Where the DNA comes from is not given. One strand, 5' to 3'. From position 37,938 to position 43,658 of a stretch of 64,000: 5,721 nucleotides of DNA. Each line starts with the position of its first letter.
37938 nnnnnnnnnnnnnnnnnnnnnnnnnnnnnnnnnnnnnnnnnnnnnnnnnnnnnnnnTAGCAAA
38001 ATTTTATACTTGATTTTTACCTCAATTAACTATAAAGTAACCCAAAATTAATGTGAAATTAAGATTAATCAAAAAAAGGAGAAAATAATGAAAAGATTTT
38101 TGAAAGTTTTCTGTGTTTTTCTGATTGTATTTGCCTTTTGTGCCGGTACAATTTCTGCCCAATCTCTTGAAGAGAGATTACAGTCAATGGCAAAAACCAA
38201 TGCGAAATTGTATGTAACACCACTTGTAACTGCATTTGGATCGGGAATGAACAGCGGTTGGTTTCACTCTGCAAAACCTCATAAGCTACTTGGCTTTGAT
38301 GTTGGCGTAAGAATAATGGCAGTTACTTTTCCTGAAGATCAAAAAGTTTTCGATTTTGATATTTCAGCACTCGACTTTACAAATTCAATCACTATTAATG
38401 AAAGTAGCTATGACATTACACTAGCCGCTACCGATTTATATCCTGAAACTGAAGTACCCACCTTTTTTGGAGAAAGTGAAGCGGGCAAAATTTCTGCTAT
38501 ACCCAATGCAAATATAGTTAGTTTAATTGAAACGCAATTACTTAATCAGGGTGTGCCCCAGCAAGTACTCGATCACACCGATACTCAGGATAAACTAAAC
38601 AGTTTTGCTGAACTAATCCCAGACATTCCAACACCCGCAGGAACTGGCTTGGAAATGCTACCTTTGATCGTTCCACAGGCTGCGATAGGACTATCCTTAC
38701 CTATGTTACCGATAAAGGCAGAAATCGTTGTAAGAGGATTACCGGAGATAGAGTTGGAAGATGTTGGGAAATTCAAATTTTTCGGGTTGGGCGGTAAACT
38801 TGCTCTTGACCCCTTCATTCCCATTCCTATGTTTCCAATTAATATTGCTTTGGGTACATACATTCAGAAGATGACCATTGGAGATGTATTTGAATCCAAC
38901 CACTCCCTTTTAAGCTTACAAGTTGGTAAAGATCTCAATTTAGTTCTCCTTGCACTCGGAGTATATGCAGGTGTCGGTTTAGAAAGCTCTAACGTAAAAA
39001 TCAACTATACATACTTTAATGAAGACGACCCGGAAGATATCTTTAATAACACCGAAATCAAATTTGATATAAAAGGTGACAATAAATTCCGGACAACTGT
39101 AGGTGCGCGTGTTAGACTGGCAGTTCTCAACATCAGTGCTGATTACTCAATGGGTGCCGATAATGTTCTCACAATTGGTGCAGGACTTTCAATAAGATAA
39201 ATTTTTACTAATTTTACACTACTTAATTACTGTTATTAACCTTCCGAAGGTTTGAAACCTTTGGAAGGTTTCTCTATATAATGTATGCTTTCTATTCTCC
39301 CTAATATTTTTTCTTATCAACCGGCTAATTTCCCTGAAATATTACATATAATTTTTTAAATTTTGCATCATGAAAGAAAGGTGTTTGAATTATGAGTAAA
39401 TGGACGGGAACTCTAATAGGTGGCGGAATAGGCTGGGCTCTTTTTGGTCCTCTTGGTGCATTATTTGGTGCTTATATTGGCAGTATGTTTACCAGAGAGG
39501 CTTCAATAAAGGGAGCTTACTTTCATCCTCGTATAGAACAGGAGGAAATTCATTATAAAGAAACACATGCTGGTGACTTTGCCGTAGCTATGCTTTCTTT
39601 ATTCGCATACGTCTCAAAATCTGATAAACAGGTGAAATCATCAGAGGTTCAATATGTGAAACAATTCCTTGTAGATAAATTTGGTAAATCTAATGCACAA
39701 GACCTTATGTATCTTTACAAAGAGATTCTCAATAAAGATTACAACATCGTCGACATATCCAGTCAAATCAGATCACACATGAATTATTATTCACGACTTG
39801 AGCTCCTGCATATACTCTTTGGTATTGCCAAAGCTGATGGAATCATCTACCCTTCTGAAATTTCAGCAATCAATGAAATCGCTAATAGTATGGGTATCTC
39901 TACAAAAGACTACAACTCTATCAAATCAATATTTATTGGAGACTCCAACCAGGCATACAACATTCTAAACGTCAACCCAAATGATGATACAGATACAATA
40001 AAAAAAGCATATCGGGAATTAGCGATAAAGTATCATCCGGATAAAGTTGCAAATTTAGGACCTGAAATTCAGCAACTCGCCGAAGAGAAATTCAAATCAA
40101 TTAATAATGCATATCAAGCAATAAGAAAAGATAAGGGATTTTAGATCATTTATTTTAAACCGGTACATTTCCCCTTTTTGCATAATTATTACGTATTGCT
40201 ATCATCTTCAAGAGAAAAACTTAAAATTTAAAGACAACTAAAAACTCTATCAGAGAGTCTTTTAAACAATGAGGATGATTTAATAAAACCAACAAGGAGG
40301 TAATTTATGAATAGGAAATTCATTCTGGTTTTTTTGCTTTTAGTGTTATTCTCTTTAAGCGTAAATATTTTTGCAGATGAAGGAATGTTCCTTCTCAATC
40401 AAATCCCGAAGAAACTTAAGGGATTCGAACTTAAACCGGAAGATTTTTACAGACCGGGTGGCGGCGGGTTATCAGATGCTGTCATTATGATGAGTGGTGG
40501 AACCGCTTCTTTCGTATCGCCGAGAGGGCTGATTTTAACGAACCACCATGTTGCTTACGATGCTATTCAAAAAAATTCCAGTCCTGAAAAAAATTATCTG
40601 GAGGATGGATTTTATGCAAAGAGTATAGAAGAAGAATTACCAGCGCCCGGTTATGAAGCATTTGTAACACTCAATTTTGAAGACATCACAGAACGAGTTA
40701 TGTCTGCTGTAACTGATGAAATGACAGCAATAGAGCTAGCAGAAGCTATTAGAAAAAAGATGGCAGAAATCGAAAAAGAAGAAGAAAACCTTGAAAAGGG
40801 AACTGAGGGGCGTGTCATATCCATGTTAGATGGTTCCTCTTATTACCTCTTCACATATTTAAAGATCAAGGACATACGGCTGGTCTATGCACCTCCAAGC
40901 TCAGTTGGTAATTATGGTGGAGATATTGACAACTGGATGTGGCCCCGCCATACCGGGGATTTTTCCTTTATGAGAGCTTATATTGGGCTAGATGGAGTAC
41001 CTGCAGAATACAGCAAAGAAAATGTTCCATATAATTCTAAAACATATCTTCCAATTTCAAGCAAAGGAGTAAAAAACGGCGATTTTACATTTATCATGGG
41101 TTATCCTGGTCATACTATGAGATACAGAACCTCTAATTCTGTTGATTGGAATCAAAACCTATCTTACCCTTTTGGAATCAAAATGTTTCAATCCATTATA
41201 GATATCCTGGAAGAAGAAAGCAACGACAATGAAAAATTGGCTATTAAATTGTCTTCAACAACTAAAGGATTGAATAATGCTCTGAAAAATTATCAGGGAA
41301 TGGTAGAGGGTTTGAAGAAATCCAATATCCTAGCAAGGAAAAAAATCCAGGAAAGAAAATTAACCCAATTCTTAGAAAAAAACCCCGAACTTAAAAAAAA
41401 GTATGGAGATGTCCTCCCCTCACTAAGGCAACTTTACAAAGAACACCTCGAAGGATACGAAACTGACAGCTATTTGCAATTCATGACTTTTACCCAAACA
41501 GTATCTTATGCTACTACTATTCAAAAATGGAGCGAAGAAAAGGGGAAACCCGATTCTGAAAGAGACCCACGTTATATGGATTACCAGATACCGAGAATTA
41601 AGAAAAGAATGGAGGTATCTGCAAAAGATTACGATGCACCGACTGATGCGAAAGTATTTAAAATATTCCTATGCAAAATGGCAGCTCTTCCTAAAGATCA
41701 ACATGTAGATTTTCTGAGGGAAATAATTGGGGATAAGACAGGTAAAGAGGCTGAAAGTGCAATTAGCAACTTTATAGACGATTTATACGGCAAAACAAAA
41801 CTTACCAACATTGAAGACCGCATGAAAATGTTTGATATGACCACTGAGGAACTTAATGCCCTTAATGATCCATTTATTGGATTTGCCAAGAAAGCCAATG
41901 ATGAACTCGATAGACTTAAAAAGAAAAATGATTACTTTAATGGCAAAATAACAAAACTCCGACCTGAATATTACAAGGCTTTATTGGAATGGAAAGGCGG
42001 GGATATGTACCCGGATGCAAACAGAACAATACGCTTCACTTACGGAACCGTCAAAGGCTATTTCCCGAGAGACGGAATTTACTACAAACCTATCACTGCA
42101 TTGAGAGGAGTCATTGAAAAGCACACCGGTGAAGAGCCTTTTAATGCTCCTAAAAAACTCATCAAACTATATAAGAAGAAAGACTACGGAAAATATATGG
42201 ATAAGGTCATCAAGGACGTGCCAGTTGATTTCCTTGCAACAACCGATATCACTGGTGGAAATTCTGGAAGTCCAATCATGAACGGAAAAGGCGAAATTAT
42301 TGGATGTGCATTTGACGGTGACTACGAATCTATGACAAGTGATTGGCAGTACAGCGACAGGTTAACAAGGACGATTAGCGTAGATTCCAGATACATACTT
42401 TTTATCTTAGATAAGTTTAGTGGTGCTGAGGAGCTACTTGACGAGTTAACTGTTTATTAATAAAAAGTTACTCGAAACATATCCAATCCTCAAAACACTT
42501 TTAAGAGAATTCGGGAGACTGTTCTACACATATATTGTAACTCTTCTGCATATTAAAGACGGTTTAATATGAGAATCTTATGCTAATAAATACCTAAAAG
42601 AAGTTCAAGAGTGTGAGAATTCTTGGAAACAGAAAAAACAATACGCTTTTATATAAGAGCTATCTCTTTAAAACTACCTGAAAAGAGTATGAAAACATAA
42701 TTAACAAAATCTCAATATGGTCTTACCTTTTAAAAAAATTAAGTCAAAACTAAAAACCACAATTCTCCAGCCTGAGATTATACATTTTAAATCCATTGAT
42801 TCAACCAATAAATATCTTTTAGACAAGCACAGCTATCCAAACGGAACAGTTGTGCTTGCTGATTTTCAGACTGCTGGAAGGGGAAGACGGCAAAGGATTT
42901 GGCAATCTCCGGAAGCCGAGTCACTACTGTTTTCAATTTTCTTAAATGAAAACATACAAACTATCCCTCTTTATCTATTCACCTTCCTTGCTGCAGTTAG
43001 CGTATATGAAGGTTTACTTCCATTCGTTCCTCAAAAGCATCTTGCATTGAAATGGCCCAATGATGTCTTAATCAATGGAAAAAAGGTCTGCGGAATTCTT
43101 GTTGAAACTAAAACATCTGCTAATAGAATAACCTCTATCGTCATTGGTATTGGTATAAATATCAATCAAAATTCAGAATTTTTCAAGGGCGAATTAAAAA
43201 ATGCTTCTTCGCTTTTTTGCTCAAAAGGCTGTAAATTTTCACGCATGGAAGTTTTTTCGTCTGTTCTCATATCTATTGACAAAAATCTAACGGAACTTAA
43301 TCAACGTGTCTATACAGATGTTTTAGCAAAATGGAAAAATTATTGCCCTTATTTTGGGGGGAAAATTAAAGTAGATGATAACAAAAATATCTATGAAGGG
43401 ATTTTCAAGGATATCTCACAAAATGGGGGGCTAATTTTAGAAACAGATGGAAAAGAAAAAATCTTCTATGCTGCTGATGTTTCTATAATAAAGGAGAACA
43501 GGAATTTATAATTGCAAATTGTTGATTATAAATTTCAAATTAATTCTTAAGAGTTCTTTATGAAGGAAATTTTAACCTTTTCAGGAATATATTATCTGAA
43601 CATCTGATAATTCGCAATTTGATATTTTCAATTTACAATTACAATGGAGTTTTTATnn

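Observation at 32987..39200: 1669-aa surface protein made of six lamin-tail-domain modules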

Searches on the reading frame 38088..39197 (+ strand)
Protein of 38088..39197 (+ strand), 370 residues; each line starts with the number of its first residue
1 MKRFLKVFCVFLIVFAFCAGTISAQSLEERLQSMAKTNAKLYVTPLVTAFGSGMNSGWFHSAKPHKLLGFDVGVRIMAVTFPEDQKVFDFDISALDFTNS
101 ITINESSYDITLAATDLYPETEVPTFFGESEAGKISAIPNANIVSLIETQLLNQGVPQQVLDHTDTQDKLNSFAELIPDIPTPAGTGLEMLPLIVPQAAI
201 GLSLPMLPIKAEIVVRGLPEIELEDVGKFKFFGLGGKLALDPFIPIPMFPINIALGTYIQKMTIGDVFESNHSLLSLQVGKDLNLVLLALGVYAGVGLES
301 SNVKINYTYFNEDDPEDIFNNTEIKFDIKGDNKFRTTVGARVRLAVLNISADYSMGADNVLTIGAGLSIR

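Call 3: search_protein_families(library=pfam, proteins=[window:38088-39197:+], max_evalue=0.01)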
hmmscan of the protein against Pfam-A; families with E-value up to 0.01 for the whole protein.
window:38088-39197:+ (370 aa): 1 family
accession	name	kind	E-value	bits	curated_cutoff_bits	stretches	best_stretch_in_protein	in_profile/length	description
PF20230.4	DUF6588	-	2.9e-49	168.3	27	1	1-369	1-319/319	Family of unknown function (DUF6588)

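Call 4: search_protein_families(library=ncbifam, proteins=[window:38088-39197:+], max_evalue=0.01)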
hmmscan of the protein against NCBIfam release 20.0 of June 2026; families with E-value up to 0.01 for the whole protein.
window:38088-39197:+ (370 aa): 0 families

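Call 18: search_protein_families(library=ncbifam, proteins=[window:38088-39197:+], max_evalue=10)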
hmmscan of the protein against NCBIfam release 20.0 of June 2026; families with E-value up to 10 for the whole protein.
window:38088-39197:+ (370 aa): 2 families
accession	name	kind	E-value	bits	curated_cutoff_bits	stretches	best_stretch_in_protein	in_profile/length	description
NF053579.1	LolA3_fam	equivalog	0.017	14.6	83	1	302-338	45-80/232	LolA3 family protein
TIGR01892.1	AcOrn-deacetyl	equivalog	0.021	13.9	297.7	1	135-176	12-53/365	acetylornithine deacetylase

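Call 36: find_homologous_proteins(query=window:38088-39197:+, max_evalue=0.00001)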
Query window:38088-39197:+ (370 aa): 60 proteins with E <= 0.00001 among 7147 candidates.
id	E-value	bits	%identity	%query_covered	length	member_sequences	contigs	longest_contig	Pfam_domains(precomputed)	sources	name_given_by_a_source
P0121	3.9e-240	814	100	100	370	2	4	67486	PF20230.5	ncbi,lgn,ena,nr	ncbi:MAG: hypothetical protein ISS81_01285 [Candidatus Marinimicrobia bacterium]|nr:hypothetical pro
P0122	1.2e-155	536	66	100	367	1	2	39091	PF20230.5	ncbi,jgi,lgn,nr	ncbi:MAG TPA: hypothetical protein DHW42_02060 [Candidatus Marinimicrobia bacterium]|nr:hypothetical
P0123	2.3e-153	529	68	100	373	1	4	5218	PF20230.5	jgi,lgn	-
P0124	2.9e-153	528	65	100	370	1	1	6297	PF20230.5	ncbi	-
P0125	7.8e-150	517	62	100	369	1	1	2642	PF20230.5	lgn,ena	-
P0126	6.6e-144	498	63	100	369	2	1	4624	PF20230.5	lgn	-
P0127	1.8e-143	496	60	100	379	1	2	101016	PF20230.5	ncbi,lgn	-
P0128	1.9e-141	490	62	100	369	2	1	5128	PF20230.5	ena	-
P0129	1.8e-140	486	58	99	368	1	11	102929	PF20230.5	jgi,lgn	jgi:hypothetical protein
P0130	4.9e-140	485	61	100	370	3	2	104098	PF20230.5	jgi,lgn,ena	-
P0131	2.8e-139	482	62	100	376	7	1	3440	PF20230.5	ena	-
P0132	2.9e-139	482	62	100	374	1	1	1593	PF20230.5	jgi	-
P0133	3.3e-139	482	62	100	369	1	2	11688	PF20230.5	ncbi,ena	-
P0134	4.9e-139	482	61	99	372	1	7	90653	PF20230.5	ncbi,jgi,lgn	-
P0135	6.8e-139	481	62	100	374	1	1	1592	PF20230.5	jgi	-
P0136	7.2e-139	481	62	100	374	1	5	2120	PF20230.5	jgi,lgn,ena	-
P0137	8.1e-139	481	62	100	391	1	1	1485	PF20230.5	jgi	-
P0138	8.9e-139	481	59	100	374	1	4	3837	PF20230.5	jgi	-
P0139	9.3e-139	481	62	100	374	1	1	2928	PF20230.5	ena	-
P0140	1.1e-138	481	62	100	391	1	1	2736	PF20230.5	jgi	-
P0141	1.1e-138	480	62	100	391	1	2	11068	PF20230.5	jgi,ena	-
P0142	1.8e-138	480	59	100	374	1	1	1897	PF20230.5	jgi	-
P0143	3.0e-137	476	62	94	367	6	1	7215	PF20230.5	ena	-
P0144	7.6e-137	474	55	100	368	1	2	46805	PF20230.5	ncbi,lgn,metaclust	metaclust:status=active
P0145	5.1e-136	472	59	100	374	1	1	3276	PF20230.5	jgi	-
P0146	7.1e-136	471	60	100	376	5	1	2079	PF20230.5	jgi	jgi:hypothetical protein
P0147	1.2e-135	470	61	100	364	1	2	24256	PF20230.5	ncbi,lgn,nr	ncbi:MAG: hypothetical protein L6422_05110 [Candidatus Marinimicrobia bacterium]|nr:hypothetical pro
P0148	1.8e-134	467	60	100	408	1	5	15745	PF20230.5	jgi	jgi:hypothetical protein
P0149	8.3e-134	464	59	100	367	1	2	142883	PF20230.5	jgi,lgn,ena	-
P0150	2.1e-133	463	59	100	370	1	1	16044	PF20230.5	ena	-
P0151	3.2e-133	463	61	97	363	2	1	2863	PF20230.5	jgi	jgi:hypothetical protein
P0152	6.1e-133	462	56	100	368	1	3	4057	PF20230.5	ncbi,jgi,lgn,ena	ncbi:MAG: DUF6588 family protein [archaeon]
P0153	5.6e-132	458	60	96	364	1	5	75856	PF20230.5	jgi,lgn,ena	-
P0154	7.0e-132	458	56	100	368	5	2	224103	PF20230.5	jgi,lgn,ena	-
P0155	5.5e-131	455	58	100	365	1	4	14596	PF20230.5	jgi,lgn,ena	-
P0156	2.2e-130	453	56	99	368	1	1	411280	PF20230.5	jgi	jgi:hypothetical protein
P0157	3.4e-130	453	58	100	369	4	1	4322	PF20230.5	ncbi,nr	ncbi:MAG: hypothetical protein DRP96_10380 [Candidatus Neomarinimicrobiota bacterium]|nr:MAG: hypoth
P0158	5.7e-130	452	58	100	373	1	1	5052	PF20230.5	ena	-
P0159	1.4e-127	444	57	100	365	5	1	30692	PF20230.5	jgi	-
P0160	3.4e-124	433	61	88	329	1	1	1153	PF20230.5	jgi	-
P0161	1.7e-123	431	54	100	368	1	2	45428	PF20230.5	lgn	-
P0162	2.1e-122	427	55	99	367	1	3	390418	PF20230.5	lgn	-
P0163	2.3e-122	427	53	100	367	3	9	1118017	PF20230.5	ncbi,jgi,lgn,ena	-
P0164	5.4e-120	419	55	94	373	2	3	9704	PF20230.5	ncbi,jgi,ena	-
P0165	1.8e-119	417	53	100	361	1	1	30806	PF20230.5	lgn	-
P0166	2.4e-115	404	50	100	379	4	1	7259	PF20230.5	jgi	-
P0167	8.6e-100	353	57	78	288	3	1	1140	PF20230.5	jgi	-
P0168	6.7e-90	320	43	90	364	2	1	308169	PF20230.5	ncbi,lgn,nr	ncbi:MAG: hypothetical protein H0Z29_01900 [Candidatus Marinimicrobia bacterium]|nr:hypothetical pro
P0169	6.3e-69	251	38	100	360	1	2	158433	PF20230.5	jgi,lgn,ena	-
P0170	8.1e-61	224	52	63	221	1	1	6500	PF20230.5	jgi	-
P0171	3.9e-54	202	34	99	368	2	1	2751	PF20230.5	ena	-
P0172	5.1e-39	153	31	100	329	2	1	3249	PF20230.5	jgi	-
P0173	5.0e-38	149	30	100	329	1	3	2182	PF20230.5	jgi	jgi:hypothetical protein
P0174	8.9e-38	149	30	98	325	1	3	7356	PF20230.5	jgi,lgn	jgi:hypothetical protein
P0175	3.2e-37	147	31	96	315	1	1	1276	PF20230.5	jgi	jgi:hypothetical protein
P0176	1.1e-36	145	32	99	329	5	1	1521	PF20230.5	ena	-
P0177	6.3e-36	143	30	99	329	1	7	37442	PF20230.5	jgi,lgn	-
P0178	1.1e-19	89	28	100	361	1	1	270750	PF20230.5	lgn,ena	-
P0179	5.5e-17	80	31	91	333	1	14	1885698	PF20230.5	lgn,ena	-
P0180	6.8e-6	44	25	90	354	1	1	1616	PF20230.5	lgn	-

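Call 48: predict_structure(alignment_id=A2)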
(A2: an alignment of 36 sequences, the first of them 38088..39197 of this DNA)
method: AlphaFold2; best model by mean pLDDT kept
length: 370 residues; sequences in the alignment: 36
mean_pLDDT: 84.2   pTM: 0.72
mean pLDDT of the five models: 84.2, 83.7, 82.5, 81.6, 79.9
residues with pLDDT >= 90: 106; 70-90: 234; 50-70: 27; < 50: 3
segments of 3 or more residues with pLDDT < 50: none
pLDDT, mean of each block of 10 residues (from residue 1): 70 66 61 83 89 83 70 89 90 83 87 90 91 89 94 93 93 89 87 89 78 87 82 89 71 89 87 91 80 91 84 75 82 89 85 90 82
secondary structure, 60 per line:
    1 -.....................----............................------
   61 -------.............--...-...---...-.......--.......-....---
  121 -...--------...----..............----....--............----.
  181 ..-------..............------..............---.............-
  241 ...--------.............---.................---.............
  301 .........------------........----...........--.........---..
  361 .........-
elements in order: H2-22 H27-54 E68-80 E87-89 E97-103 E106-112 H114-117 E122-124 E133-135 H140-153 H158-161 H164-175 E180-182 E190-203 E210-223 E227-239 E252-264 E268-284 E288-309 E322-329 E334-344 E347-355 E359-369

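Call 52: fold_search(model_id=the predicted structure, library=pdb)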
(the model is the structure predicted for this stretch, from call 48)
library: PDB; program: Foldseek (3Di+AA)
matches with E <= 10: 815; with E <= 0.001: 21
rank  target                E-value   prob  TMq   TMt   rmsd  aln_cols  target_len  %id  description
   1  9wcb_A                1.9e-04  0.84  0.19  0.20  30.8       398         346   10  Open state of A8 gpJ 713 central tail fiber with OmpC G17 from E. coli EDL933 (released 2026-01-28)
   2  3bry_A                2.2e-04  0.85  0.25  0.25  22.1       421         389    7  Crystal structure of the Ralstonia pickettii toluene transporter TbuX (released 2008-06-10)
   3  3kvn_X                3.0e-04  1.00  0.35  0.23  22.3       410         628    9  Crystal structure of the full-length autotransporter EstA from Pseudomonas aeruginosa (released 2010-01-26)
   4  9nh1_A                4.0e-04  0.98  0.25  0.33  14.0       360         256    5  In situ cryo-EM structure of porin I of the Legionella Dot/Icm T4SS machine (released 2025-09-17)
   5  5mdq_A                4.0e-04  0.97  0.23  0.24  29.6       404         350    7  Crystal structure of outer membrane expressed Chitoporin VhChip from Vibrio harveyi (released 2017-12-20)
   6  7eqm_A                4.4e-04  0.98  0.23  0.25  28.4       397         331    8  Apo Truncated VhChiP (Delta 1-19) (released 2022-08-10)
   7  3slo                  4.6e-04  1.00  0.26  0.29   8.0       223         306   10  Pre-cleavage Structure of the Autotransporter EspP - N1023D mutant (released 2011-11-16)
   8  3upg                  4.6e-04  0.75  0.13  0.14  18.8       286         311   10  Loop deletion mutant of Salmonella typhi osmoporin (OmpC):an Outer Membrane Protein. (released 2012-11-28)
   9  2qom_A                4.9e-04  1.00  0.28  0.37  24.1       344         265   10  The crystal structure of the E.coli EspP autotransporter Beta-domain. (released 2007-11-13)
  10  5ldv                  5.5e-04  0.63  0.19  0.18  23.8       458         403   10  Crystal Structures of MOMP from Campylobacter jejuni (released 2016-10-26)
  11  4d65_A                5.5e-04  0.47  0.15  0.16  30.2       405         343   11  Structure of porin Omp-Pst2 from P. stuartii; the asymmetric unit contains a dimer of trimers. (released 2016-03-09)
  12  3aeh_A                5.8e-04  0.99  0.23  0.28  15.6       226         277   12  Integral membrane domain of autotransporter Hbp (released 2010-07-07)
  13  5o68_B                6.4e-04  1.00  0.32  0.41  21.4       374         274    9  Crystal Structure of the Pseudomonas functional amyloid secretion protein FapF - R157A mutant (released 2017-08-23)
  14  3qq2_C                6.4e-04  0.99  0.22  0.30  18.2       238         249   14  Crystal Structure of the Beta Domain of the Bordetella Autotransporter Brka (released 2011-04-13)
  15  9a32_MODEL_1_A        6.4e-04  0.84  0.22  0.23  29.7       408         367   10  Model of E. coli OmpC by in-cell photo-crosslinking MS and deep learning (released 2023-02-24)
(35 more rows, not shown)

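Call 62: search_protein_families(library=pfam, alignment_id=A2, max_evalue=1)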
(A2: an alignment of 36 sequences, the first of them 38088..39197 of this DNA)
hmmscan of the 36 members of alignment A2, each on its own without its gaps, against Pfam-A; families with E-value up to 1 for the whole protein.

A. member 1, window:38088-39197:+ (370 aa): 1 family
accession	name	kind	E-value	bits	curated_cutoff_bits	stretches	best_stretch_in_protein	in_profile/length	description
PF20230.4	DUF6588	-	2.9e-49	168.3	27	1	1-369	1-319/319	Family of unknown function (DUF6588)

B. families by the number of members that match (of 36 scanned): 10 families
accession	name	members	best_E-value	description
PF20230.4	DUF6588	36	9.8e-100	Family of unknown function (DUF6588)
PF13505.12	OMP_b-brl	5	0.013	Outer membrane protein beta-barrel domain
PF22765.1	DUF7010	2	0.013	Family of unknown function (DUF7010)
PF03956.18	Lys_export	1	0.012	Lysine exporter LysO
PF07705.17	CARDB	1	0.025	CARDB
PF08005.17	PHR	1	0.11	PHR domain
PF18200.7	Big_11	1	0.12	Bacterial Ig-like domain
PF18549.6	NitrOD1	1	0.22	Nitrosopumilus output domain 1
PF00301.25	Rubredoxin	1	0.22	Rubredoxin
PF03015.24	Sterile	1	0.23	Male sterility protein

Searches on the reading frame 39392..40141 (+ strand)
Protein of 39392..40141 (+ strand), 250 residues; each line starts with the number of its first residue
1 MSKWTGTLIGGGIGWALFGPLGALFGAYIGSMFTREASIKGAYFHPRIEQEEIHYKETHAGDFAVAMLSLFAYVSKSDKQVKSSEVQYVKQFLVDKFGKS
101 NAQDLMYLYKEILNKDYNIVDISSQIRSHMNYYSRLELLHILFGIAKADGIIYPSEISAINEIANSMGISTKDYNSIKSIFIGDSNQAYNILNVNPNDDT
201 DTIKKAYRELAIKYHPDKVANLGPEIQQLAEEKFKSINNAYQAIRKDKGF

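Call 3: search_protein_families(library=pfam, proteins=[window:39392-40141:+], max_evalue=0.01)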
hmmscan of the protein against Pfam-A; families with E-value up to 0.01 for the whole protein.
window:39392-40141:+ (250 aa): 2 families
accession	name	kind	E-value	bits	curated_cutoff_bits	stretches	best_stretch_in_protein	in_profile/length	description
PF05099.18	TerB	-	7.3e-20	71.9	24.4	1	65-178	2-117/118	Tellurite resistance protein TerB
PF00226.36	DnaJ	-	2.5e-16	59.9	27.8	1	188-246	2-55/63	DnaJ domain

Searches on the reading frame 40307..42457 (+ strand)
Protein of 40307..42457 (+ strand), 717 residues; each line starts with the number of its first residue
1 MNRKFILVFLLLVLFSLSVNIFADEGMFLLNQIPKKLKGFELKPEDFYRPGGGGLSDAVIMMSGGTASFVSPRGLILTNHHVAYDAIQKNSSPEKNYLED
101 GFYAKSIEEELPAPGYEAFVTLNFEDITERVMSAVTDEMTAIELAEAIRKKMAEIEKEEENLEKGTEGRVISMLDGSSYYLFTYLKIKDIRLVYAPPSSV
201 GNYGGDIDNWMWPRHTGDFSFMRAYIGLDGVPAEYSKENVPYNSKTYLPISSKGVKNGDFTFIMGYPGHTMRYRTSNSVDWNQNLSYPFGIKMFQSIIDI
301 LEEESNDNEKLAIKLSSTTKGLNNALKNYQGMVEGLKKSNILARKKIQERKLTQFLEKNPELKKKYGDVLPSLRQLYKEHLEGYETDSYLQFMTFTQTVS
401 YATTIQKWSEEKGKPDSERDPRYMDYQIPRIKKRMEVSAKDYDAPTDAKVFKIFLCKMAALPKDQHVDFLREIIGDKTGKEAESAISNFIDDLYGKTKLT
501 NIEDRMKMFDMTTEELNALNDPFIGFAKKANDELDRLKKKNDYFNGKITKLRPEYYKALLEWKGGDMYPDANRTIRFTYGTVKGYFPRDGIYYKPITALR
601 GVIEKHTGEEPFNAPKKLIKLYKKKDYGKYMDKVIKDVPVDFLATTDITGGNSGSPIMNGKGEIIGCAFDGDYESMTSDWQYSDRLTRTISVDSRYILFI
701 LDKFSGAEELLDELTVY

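Call 3: search_protein_families(library=pfam, proteins=[window:40307-42457:+], max_evalue=0.01)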
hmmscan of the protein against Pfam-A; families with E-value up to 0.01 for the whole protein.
window:40307-42457:+ (717 aa): 3 families
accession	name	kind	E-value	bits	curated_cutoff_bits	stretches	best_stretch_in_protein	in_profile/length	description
PF10459.15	Peptidase_S46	-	3.6e-231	770.1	22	1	23-715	1-697/698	Peptidase S46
PF13365.12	Trypsin_2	-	2.5e-07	32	27.6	0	65-91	1-27/144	Trypsin-like peptidase domain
PF00089.32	Trypsin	-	0.0039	17.5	20.6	0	644-671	169-198/220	Trypsin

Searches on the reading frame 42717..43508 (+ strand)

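Call 22: search_protein_families(library=pfam, proteins=[window:42717-43508:+], max_evalue=0.001)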
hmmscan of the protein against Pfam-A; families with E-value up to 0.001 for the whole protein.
window:42717-43508:+ (264 aa): 2 families
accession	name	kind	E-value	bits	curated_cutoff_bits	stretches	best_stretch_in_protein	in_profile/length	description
PF03099.24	BPL_LplA_LipB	-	1.1e-23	84.1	21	1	24-148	2-133/133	Biotin/lipoate A/B protein ligase family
PF02237.23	BPL_C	-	2.6e-07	30.9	21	1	217-256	6-46/48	Biotin protein ligase C terminal domain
